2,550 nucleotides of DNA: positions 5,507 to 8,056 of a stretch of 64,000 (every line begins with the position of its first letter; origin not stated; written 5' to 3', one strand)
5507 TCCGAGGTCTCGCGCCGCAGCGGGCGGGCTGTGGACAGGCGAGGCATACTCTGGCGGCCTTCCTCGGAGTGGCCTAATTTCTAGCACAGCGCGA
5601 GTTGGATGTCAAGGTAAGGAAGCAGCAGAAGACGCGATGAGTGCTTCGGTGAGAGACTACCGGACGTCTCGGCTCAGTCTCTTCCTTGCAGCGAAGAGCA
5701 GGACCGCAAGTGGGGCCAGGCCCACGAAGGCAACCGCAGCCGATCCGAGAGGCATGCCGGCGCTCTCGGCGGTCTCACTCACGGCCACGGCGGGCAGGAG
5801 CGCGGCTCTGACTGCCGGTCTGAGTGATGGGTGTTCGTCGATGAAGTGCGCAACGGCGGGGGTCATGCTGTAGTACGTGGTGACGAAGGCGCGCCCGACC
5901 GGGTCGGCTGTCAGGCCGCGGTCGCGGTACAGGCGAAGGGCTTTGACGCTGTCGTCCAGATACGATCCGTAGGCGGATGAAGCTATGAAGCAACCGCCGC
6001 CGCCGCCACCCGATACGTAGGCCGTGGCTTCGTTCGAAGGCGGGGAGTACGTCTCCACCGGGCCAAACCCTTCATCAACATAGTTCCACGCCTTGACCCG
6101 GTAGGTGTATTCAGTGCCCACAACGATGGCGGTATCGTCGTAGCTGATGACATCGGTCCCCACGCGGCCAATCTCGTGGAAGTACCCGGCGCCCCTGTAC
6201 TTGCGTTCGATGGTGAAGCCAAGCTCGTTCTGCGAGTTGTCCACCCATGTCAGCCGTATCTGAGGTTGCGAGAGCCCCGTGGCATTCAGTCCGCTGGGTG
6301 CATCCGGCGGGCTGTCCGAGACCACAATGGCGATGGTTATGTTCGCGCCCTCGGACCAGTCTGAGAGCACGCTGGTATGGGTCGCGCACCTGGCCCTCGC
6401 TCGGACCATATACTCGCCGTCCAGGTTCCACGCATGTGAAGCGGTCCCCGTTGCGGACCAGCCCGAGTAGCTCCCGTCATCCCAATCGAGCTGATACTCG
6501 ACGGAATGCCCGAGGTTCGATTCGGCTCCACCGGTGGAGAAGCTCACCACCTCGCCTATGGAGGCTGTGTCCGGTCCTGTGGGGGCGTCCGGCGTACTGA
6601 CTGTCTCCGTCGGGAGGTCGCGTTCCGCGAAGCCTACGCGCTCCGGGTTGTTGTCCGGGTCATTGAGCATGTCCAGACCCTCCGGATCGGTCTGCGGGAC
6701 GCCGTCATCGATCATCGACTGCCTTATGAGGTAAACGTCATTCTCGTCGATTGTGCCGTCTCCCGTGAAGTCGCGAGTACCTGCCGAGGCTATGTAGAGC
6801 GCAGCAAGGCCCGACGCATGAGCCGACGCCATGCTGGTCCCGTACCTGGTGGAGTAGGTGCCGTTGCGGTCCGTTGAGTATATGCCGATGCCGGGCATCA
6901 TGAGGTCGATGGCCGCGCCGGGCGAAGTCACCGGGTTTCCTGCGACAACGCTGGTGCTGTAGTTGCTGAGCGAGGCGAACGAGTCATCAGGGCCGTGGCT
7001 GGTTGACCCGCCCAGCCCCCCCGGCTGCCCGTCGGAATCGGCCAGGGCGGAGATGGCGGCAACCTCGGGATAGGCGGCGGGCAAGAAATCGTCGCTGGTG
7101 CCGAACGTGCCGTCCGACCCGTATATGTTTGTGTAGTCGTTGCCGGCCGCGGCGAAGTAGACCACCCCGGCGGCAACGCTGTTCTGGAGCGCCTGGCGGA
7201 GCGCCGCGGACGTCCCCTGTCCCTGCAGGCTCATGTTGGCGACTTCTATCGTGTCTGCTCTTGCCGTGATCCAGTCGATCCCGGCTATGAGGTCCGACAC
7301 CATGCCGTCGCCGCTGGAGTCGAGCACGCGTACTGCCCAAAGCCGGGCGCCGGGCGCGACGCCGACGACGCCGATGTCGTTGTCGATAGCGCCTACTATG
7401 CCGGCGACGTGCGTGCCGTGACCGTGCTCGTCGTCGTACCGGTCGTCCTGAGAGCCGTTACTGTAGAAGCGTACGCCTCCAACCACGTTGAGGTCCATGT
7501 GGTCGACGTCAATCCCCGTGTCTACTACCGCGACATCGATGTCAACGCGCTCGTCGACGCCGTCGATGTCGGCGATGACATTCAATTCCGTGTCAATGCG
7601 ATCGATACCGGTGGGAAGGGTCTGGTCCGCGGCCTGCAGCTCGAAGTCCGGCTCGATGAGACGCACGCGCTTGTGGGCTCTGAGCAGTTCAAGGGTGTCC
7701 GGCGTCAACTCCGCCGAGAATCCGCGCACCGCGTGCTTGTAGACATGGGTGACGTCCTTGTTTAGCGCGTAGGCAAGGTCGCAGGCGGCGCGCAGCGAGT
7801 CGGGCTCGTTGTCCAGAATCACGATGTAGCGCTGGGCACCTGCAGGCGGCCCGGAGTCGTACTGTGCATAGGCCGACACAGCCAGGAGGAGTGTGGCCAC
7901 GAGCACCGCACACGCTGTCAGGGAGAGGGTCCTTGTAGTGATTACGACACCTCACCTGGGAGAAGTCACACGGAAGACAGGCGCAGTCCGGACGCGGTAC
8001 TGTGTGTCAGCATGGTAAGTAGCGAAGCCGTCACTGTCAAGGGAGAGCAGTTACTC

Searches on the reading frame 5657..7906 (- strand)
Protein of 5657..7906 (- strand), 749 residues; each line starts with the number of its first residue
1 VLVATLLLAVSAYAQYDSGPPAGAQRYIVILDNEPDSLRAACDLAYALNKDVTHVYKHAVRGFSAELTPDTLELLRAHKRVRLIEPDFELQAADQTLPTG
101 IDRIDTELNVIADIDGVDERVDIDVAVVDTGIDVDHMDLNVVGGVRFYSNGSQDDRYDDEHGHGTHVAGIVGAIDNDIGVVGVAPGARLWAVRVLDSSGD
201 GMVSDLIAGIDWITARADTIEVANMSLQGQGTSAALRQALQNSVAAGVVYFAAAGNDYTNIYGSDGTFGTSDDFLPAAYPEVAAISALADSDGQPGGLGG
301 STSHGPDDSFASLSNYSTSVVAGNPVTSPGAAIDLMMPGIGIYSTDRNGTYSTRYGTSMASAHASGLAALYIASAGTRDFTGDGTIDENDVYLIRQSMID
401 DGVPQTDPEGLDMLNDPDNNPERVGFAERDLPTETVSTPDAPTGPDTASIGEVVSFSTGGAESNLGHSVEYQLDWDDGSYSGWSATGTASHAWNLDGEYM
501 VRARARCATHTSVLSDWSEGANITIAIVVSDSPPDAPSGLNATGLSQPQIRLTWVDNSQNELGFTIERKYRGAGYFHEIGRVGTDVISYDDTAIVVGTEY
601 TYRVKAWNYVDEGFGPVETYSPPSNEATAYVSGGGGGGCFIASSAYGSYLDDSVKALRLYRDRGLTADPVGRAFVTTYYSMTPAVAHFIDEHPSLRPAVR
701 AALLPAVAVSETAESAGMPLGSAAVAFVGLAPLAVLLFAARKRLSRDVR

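Call 25: search_protein_families(library=pfam, proteins=[window:5657-7906:-], max_evalue=0.001)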
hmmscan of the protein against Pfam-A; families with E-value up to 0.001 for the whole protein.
window:5657-7906:- (749 aa): 3 families
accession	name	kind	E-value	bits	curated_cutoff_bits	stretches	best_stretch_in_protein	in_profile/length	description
PF00082.27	Peptidase_S8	-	2.5e-36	125.9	21.8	1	124-373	5-255/288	Subtilase family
PF05922.21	Inhibitor_I9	-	1.8e-08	35.4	21.2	1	49-92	38-81/82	Peptidase inhibitor I9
PF18911.6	PKD_4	-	0.00045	20.6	27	1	438-505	3-68/85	PKD domain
